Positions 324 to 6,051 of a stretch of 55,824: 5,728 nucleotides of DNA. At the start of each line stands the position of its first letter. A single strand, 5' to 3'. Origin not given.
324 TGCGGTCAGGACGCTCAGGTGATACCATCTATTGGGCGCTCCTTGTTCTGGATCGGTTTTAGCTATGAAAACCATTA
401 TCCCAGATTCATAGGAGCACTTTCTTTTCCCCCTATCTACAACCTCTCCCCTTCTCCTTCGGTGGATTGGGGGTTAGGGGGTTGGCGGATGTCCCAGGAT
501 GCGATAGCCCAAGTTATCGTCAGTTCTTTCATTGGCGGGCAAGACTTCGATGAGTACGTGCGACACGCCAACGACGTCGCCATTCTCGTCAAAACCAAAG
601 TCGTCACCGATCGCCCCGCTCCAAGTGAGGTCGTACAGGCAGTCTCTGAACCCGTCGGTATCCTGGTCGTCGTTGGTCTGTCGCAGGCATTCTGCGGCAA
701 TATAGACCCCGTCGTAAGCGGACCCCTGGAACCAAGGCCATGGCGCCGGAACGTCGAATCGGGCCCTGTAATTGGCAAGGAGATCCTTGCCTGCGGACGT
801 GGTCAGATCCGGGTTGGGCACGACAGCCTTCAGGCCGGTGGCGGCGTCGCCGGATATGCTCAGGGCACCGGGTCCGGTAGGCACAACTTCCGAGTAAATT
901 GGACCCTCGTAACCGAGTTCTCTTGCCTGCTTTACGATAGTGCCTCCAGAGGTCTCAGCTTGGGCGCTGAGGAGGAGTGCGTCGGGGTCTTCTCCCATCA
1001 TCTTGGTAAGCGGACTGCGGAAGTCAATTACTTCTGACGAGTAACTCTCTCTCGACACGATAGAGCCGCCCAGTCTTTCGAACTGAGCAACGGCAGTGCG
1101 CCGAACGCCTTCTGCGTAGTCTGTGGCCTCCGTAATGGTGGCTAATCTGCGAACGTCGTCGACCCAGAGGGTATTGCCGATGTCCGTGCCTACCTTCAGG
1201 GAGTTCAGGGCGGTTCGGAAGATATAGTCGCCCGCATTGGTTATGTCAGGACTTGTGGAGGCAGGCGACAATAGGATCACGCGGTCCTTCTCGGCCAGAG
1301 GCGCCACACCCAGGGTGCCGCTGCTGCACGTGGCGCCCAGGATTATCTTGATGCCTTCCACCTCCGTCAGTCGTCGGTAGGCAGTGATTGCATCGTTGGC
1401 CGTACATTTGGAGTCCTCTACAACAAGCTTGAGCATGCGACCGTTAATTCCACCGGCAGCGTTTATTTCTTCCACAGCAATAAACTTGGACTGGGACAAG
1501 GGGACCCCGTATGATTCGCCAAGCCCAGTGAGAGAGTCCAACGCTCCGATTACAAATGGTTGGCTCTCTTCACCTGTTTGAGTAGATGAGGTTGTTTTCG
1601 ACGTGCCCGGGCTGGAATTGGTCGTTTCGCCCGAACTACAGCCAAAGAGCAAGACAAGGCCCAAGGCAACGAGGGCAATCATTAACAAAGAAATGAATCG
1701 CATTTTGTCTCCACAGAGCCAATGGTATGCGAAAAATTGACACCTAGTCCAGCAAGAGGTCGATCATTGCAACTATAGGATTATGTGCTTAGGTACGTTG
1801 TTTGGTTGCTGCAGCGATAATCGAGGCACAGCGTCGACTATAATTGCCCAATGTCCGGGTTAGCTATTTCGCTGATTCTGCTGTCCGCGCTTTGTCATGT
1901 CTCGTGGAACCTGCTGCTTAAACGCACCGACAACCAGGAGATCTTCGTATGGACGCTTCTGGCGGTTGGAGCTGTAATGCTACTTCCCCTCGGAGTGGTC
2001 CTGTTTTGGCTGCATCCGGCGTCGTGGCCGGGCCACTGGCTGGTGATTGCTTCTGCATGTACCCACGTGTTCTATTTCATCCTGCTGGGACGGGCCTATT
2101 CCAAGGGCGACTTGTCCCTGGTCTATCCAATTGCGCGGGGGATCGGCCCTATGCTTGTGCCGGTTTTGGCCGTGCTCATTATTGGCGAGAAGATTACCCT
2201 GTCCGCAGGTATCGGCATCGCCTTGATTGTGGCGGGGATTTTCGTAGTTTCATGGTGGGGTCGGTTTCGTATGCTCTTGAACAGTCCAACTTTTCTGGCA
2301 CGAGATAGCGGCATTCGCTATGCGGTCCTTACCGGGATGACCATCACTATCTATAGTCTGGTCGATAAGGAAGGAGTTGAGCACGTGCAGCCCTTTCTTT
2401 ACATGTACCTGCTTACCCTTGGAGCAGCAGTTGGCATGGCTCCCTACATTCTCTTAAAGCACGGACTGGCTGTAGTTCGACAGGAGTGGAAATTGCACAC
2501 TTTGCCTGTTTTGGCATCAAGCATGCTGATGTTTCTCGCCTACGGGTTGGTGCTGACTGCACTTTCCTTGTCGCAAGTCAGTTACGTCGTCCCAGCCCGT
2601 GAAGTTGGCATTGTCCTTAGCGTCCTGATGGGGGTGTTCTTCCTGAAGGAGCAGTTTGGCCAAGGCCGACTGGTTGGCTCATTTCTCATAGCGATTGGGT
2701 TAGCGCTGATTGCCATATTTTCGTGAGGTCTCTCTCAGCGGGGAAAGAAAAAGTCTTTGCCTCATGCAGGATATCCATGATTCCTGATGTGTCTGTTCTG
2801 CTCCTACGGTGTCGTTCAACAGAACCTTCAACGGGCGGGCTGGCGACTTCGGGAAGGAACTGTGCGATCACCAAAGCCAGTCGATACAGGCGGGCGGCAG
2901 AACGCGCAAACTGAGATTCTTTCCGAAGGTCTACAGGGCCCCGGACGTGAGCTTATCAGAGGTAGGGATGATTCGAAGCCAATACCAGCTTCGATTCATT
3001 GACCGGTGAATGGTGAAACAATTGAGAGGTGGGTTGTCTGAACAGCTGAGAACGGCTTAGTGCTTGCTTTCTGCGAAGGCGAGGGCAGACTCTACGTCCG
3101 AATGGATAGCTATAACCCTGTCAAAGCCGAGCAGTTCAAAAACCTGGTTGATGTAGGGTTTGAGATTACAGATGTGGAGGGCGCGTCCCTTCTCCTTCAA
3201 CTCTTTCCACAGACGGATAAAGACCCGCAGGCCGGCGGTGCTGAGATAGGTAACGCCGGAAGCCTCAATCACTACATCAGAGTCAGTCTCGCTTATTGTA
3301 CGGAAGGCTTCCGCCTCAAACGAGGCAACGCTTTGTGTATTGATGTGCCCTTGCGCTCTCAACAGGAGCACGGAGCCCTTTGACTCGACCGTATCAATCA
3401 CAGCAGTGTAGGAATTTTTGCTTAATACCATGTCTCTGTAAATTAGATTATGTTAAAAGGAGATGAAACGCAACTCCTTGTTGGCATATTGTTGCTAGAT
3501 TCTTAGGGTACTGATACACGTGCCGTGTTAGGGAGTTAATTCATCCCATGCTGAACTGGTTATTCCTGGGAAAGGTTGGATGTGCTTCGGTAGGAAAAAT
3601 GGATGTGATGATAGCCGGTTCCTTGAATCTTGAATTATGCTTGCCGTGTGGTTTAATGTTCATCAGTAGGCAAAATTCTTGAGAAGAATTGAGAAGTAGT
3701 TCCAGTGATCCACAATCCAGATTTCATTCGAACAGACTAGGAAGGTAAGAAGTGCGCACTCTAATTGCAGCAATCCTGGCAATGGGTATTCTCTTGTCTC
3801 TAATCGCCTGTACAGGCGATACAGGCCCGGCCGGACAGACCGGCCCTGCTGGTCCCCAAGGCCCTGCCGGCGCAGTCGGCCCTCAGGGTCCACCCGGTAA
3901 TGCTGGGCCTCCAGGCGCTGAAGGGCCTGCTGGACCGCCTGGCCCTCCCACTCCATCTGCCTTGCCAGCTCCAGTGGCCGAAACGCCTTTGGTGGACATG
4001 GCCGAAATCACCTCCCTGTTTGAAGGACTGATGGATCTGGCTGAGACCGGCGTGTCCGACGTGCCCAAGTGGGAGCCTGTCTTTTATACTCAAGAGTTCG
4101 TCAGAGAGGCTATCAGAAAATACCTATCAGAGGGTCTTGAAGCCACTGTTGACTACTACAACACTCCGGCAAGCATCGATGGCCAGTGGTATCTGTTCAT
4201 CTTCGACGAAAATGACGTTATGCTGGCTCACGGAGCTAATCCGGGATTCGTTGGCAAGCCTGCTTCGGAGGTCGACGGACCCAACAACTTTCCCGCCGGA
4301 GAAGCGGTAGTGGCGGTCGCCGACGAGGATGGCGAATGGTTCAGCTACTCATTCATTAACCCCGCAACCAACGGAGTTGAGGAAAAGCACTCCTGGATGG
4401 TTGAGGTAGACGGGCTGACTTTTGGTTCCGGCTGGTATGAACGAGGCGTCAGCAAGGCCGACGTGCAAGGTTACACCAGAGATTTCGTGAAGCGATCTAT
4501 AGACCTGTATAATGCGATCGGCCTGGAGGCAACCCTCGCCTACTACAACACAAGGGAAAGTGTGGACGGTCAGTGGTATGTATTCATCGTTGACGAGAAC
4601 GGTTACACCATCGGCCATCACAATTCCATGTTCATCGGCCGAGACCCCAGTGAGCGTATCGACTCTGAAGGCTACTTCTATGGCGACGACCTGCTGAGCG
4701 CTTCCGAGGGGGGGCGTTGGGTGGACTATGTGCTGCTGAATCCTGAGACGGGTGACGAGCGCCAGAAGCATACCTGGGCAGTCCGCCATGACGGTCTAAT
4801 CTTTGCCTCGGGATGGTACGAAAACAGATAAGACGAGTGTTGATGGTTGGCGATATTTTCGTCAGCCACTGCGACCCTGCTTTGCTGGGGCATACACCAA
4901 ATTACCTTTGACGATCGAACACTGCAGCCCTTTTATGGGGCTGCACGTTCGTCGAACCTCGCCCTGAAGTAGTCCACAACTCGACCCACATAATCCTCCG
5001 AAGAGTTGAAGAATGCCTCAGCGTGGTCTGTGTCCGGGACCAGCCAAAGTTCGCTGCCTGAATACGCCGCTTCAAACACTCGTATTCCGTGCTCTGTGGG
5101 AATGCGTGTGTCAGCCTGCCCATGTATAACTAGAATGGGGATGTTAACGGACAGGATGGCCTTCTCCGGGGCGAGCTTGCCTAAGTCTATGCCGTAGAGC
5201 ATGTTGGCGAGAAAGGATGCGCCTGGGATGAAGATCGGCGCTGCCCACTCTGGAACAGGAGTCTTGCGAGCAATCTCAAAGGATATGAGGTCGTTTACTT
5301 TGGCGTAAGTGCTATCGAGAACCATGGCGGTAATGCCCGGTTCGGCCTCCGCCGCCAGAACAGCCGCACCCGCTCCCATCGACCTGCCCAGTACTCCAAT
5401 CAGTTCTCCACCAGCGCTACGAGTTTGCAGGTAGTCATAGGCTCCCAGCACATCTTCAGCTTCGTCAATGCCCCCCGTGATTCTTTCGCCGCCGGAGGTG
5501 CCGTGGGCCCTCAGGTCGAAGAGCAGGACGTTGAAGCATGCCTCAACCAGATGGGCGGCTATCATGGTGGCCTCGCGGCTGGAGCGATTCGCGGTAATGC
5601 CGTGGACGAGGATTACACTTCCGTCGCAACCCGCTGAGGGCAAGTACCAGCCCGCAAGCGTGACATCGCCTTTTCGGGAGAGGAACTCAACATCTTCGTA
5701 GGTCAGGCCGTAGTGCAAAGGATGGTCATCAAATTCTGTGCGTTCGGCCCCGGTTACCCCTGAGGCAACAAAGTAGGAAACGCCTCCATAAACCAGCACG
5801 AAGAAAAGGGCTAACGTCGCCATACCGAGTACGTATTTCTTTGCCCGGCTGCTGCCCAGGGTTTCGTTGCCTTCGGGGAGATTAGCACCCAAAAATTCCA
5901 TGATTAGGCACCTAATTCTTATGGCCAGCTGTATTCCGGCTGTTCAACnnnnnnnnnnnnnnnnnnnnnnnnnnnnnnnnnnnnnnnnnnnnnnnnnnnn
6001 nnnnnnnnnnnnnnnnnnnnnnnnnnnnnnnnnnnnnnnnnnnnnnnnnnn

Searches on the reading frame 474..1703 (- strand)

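Call 7: search_protein_families(library=pfam, proteins=[window:474-1703:-], max_evalue=0.001)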
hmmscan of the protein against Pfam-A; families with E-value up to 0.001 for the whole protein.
window:474-1703:- (409 aa): 3 families
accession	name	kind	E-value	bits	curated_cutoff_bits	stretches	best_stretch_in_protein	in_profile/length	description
PF13458.12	Peripla_BP_6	-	4.9e-51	174.8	31.7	1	51-376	3-328/343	Periplasmic binding protein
PF01094.35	ANF_receptor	-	6.2e-21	75.3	25.4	1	75-382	8-345/353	Receptor family ligand binding region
PF13433.12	Peripla_BP_5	-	1.9e-11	44.2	27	1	52-147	3-98/363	Periplasmic binding protein domain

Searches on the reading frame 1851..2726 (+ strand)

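Call 7: search_protein_families(library=pfam, proteins=[window:1851-2726:+], max_evalue=0.001)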
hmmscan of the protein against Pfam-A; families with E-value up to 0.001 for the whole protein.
window:1851-2726:+ (291 aa): 3 families
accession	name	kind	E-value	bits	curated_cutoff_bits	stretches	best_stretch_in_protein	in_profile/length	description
PF00892.27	EamA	-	1.1e-20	74.7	28.2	2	153-288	2-134/135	EamA-like transporter family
PF00893.25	Multi_Drug_Res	-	2e-05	25.5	23.7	1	65-126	32-93/93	Small Multidrug Resistance protein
PF10639.15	TMEM234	-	0.00056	20.4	30.1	0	69-133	52-112/113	Putative transmembrane family 234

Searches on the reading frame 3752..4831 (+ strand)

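Call 7: search_protein_families(library=pfam, proteins=[window:3752-4831:+], max_evalue=0.001)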
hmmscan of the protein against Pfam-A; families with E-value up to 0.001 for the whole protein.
window:3752-4831:+ (359 aa): 3 families
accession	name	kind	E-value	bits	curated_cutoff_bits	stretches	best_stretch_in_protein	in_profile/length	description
PF17200.10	sCache_2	-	1.9e-16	60.8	25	2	141-219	50-129/155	Single Cache domain 2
PF08269.17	dCache_2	-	1.2e-11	44.7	26.5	1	143-345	92-280/298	Cache domain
PF01391.23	Collagen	-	2.9e-08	33.8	27.2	1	22-66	7-51/60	Collagen triple helix repeat (20 copies)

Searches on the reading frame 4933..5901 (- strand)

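Call 7: search_protein_families(library=pfam, proteins=[window:4933-5901:-], max_evalue=0.001)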
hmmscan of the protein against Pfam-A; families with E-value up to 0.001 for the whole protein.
window:4933-5901:- (322 aa): 5 families
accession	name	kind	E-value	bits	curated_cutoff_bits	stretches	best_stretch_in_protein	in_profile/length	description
PF12146.15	Hydrolase_4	-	3.2e-14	53.3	27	1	93-206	4-117/239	Serine aminopeptidase, S33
PF00561.26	Abhydrolase_1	-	3.1e-12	47.1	25.8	1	95-238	2-142/245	alpha/beta hydrolase fold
PF02129.25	Peptidase_S15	-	1.5e-08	35.1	23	1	106-203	34-133/262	X-Pro dipeptidyl-peptidase (S15 family)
PF12697.13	Abhydrolase_6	-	1e-06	30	26.3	1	96-296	1-205/217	Alpha/beta hydrolase family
PF00326.27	Peptidase_S9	-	3.6e-05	23.8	22.6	1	146-313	43-207/213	Prolyl oligopeptidase family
